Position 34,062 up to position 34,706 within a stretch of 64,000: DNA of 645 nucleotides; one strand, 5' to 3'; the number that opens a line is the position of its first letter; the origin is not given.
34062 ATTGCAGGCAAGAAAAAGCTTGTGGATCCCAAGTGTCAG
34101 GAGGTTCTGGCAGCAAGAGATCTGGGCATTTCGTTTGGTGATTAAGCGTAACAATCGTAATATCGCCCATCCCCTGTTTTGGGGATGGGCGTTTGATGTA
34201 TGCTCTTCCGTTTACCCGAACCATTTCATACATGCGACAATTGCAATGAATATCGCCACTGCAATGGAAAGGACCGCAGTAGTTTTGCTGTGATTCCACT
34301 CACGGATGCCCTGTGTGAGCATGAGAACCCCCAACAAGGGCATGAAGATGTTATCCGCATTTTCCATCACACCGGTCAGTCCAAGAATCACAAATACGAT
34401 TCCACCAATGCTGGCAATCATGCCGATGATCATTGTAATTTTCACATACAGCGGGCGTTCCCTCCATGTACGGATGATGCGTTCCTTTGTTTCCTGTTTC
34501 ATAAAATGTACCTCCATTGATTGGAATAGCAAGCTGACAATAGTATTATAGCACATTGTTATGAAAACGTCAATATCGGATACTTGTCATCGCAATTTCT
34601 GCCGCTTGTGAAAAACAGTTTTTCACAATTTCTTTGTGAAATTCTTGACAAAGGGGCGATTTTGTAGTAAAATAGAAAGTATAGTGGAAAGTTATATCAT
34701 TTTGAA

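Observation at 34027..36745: The pfkA-acn intergenic region exists as two stacked, diverged alleles joined by a novel acn-5'|pfkA-3' junction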

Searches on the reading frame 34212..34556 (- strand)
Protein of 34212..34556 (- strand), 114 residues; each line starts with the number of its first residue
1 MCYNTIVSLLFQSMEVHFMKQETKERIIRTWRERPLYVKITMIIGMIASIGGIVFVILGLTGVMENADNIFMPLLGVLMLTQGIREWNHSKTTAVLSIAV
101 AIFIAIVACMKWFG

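Call 8: search_protein_families(library=pfam, proteins=[window:34212-34556:-], max_evalue=0.01)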
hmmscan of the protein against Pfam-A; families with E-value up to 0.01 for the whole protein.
window:34212-34556:- (114 aa): 2 families
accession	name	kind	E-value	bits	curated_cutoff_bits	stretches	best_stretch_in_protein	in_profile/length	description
PF13129.11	DUF3953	-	0.00043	20.4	22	1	74-108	4-39/41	Protein of unknown function (DUF3953)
PF02656.20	DUF202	-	0.0098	16.8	23.4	0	75-113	23-63/68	Domain of unknown function (DUF202)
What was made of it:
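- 34212..34502 (-): Cassette A gene: orf96, a DUF3953-family small membrane protein with 2 hydrophobic segments. It is transcribed divergently from the acn promoter copy. Pfam DUF3953, 20.4 bits, below the 22-bit cut-off (call 8).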

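Call 9: search_protein_families(library=ncbifam, proteins=[window:34212-34556:-], max_evalue=0.01)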
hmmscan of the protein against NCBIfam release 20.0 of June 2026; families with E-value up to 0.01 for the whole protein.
window:34212-34556:- (114 aa): 0 families

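Call 14: find_encoding_contigs(protein=window:34212-34502:-, flank=5000, max_places=10)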
Protein window:34212-34502:- (96 aa): 6 contigs read that carry it; 5 places shown.
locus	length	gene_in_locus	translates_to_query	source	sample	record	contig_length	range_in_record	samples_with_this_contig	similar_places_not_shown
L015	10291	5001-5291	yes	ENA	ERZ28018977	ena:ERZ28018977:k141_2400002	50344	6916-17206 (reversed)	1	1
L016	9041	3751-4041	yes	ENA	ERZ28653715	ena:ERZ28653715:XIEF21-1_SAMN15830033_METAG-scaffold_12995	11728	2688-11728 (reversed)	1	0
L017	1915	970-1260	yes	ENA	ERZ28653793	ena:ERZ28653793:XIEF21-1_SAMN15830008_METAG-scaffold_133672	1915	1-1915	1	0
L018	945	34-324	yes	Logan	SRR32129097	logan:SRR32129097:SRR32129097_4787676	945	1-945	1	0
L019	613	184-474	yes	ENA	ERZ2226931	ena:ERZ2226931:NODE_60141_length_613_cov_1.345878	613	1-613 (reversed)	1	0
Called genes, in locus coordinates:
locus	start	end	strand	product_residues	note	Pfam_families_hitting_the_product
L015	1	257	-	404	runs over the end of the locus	PF00180:Iso_dh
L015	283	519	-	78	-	-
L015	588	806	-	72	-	-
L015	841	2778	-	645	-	PF00330:Aconitase, PF00694:Aconitase_C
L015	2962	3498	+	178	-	-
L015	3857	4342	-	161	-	PF13560:HTH_31, PF01381:HTH_3, PF12844:HTH_19, PF13443:HTH_26 (weak)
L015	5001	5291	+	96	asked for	-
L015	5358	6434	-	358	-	PF00365:PFK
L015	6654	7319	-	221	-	PF03006:HlyIII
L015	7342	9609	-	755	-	PF00989:PAS (faint), PF08447:PAS_3 (faint), PF00990:GGDEF, PF00563:EAL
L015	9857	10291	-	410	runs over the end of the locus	PF01704:UDPGP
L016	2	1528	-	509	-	?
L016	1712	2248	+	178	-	-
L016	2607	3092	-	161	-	PF13560:HTH_31, PF01381:HTH_3, PF12844:HTH_19, PF13443:HTH_26 (weak)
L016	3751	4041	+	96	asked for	-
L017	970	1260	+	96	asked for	-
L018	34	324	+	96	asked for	-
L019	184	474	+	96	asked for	-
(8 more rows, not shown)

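Call 38: find_homologous_proteins(query=window:34212-34502:-, max_evalue=0.001)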
Query window:34212-34502:- (96 aa): 36 proteins with E <= 0.001 among 51 candidates.
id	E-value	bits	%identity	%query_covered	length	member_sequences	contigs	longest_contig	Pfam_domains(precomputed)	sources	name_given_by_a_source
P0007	1.3e-49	184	91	100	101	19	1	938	-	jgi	-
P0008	4.6e-48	179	89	100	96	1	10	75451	-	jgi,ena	-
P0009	1.3e-47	177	88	100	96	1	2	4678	-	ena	-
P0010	2.3e-46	173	85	100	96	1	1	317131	PF13129.12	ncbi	-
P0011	1.5e-45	171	88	100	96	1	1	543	-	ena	-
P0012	1.6e-45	171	83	100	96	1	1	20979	PF13129.12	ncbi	-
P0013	9.1e-45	168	85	100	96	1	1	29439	PF13129.12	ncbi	-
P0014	1.7e-44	167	86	100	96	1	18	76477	PF13129.12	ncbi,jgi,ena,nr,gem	ncbi:MAG: DUF3953 domain-containing protein [Ruminococcus sp.]|nr:DUF3953 domain-containing protein 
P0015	2.5e-44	167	85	100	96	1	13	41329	PF13129.12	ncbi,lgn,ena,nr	ncbi:MAG: DUF3953 domain-containing protein [Oscillospiraceae bacterium]|nr:DUF3953 domain-containin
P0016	2.5e-44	167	85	100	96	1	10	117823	PF13129.12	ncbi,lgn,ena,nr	ncbi:MAG: DUF3953 domain-containing protein [Oscillospiraceae bacterium]|nr:DUF3953 domain-containin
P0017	3.7e-44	166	80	100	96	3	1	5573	PF13129.12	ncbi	-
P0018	4.6e-44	166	82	100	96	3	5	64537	-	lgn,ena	-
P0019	8.1e-44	165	81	100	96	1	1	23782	-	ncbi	-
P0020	2.1e-43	164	80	100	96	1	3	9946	-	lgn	-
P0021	3.3e-43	163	83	100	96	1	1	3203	-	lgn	-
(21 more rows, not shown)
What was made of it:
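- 34212..34502 (-): Homologues are named DUF3953 by NCBI (call 38).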

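Call 39: find_encoding_contigs(protein=P0008, flank=5000, max_places=10)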
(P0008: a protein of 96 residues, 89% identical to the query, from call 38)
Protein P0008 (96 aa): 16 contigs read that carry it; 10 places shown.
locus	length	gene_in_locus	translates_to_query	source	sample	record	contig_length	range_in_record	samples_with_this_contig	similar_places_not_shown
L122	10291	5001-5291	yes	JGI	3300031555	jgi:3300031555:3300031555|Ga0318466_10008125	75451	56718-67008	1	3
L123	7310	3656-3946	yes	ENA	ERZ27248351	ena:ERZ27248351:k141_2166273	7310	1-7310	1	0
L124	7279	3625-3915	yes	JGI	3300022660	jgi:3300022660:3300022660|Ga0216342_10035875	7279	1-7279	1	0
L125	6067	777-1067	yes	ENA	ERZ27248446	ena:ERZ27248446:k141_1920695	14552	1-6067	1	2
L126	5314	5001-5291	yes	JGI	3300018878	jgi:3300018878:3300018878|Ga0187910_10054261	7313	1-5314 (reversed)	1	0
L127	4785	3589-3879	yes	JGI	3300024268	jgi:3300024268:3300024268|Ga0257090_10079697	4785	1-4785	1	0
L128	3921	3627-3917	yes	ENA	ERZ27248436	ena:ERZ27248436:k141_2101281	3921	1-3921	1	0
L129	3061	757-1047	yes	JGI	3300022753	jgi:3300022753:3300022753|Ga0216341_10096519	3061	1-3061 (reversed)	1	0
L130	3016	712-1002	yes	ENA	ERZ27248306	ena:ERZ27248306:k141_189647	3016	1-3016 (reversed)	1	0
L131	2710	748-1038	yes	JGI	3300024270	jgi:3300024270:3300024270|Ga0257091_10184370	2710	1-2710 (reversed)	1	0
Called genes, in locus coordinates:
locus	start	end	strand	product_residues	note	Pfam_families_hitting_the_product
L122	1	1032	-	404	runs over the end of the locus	PF00180:Iso_dh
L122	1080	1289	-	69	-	-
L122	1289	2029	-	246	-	PF10021:PARG_cat_microb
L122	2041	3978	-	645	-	PF00330:Aconitase, PF00694:Aconitase_C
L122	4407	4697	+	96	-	-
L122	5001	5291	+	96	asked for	-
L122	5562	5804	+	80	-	-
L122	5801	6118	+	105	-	PF02661:Fic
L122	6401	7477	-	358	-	PF00365:PFK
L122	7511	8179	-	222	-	PF03006:HlyIII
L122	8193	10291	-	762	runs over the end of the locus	PF00989:PAS (faint), PF00990:GGDEF, PF00563:EAL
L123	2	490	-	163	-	?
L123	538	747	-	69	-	-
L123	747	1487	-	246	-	PF10021:PARG_cat_microb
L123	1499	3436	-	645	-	PF00330:Aconitase, PF00694:Aconitase_C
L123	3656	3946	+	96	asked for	-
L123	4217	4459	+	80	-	-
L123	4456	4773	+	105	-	PF02661:Fic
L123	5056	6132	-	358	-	PF00365:PFK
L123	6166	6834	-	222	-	PF03006:HlyIII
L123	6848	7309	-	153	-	?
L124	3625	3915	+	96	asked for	-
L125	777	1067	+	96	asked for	-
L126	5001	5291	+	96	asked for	-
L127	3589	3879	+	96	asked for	-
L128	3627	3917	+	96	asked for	-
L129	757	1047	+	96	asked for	-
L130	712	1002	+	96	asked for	-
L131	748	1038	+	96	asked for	-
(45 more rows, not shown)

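Call 40: find_encoding_contigs(protein=P0014, flank=5000, max_places=10)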
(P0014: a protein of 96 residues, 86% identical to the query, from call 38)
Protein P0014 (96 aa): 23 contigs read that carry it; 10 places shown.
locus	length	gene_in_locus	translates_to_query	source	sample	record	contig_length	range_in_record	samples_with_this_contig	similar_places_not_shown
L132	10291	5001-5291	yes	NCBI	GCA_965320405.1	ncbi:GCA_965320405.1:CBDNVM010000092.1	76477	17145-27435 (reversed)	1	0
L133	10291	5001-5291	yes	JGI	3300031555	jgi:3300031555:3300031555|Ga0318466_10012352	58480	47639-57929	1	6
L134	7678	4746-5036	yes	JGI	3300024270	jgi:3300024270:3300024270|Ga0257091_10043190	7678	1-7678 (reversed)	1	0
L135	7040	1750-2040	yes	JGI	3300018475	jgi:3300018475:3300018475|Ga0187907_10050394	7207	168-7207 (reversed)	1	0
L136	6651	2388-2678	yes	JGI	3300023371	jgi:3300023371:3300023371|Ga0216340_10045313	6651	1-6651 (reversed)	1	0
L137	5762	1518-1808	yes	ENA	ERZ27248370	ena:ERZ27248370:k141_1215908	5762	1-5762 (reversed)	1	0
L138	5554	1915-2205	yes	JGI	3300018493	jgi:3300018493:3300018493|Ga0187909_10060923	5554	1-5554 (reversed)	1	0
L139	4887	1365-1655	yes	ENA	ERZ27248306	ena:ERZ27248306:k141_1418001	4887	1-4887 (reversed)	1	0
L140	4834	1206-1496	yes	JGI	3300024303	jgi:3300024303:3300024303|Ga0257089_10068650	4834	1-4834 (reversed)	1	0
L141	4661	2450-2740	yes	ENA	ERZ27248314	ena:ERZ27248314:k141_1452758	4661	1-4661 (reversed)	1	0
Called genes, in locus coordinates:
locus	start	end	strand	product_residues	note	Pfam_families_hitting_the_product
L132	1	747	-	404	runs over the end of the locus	PF00180:Iso_dh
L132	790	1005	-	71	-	-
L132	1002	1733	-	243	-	PF10021:PARG_cat_microb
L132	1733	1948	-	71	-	-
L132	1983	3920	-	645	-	PF00330:Aconitase, PF00694:Aconitase_C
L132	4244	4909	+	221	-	PF13306:LRR_5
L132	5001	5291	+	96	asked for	PF13129:DUF3953 (weak)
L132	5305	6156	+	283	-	-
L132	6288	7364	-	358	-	PF00365:PFK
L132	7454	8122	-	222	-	PF03006:HlyIII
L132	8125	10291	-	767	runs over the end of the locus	PF00990:GGDEF, PF00563:EAL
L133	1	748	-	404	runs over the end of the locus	PF00180:Iso_dh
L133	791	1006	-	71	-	-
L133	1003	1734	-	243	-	PF10021:PARG_cat_microb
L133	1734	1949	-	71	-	-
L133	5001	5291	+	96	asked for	PF13129:DUF3953 (weak)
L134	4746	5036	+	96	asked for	PF13129:DUF3953 (weak)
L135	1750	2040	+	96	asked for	PF13129:DUF3953 (weak)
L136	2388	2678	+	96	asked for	PF13129:DUF3953 (weak)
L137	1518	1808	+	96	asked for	PF13129:DUF3953 (weak)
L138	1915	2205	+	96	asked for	PF13129:DUF3953 (weak)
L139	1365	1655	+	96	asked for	PF13129:DUF3953 (weak)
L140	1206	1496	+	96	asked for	PF13129:DUF3953 (weak)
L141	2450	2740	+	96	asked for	PF13129:DUF3953 (weak)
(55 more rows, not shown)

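Call 56: search_protein_families(library=padloc, proteins=[window:34212-34502:-, L132:4244-4909:+, L122:5801-6118:+, L122:5562-5804:+], max_evalue=0.01)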
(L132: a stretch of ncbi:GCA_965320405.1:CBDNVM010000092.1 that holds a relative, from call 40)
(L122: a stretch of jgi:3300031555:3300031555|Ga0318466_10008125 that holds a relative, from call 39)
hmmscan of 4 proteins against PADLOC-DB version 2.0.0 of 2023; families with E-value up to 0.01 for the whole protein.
window:34212-34502:- (96 aa): 0 families

L132:4244-4909:+ (221 aa): 0 families

L122:5801-6118:+ (105 aa): 6 families
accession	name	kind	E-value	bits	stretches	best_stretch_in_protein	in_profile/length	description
PDLC04963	PDC-S23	-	6.6e-19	66.5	1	29-100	205-276/312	-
PDLC04965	PDC-S23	-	8.6e-19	66.1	1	27-100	221-292/327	-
PDLC04964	PDC-S23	-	4.8e-17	60.1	1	9-101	203-297/331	-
PDLC04718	PDC-M59B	-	7.9e-07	27.3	1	8-88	12-89/159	-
PDLC04848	PDC-S05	-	4.7e-06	24.4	1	54-91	211-248/291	-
PDLC04966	PDC-S24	-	0.0089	12.9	1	53-76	304-327/497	-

L122:5562-5804:+ (80 aa): 0 families

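Call 57: search_protein_families(library=pfam, proteins=[L132:4244-4909:+, L122:5801-6118:+, L122:5562-5804:+], max_evalue=0.01)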
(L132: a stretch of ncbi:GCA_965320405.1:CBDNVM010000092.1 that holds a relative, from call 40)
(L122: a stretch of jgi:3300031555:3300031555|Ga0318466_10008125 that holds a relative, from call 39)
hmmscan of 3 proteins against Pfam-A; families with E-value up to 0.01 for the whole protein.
L132:4244-4909:+ (221 aa): 2 families
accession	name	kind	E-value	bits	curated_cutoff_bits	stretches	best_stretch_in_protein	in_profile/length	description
PF13306.12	LRR_5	-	6.6e-12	45.9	27.7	1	72-136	2-63/127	BspA type Leucine rich repeat region (6 copies)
PF00404.24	Dockerin_1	-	0.0054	17.3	22.9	1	178-197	2-21/57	Dockerin type I domain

L122:5801-6118:+ (105 aa): 1 family
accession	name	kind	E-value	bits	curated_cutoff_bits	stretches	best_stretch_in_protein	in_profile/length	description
PF02661.23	Fic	-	2.4e-21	76.8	24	1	4-85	2-93/93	Fic/DOC family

L122:5562-5804:+ (80 aa): 1 family
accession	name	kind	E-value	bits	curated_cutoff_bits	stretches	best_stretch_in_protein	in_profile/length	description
PF02604.26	PhdYeFM_antitox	-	0.0006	20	29.8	1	9-57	4-51/74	Antitoxin Phd_YefM, type II toxin-antitoxin system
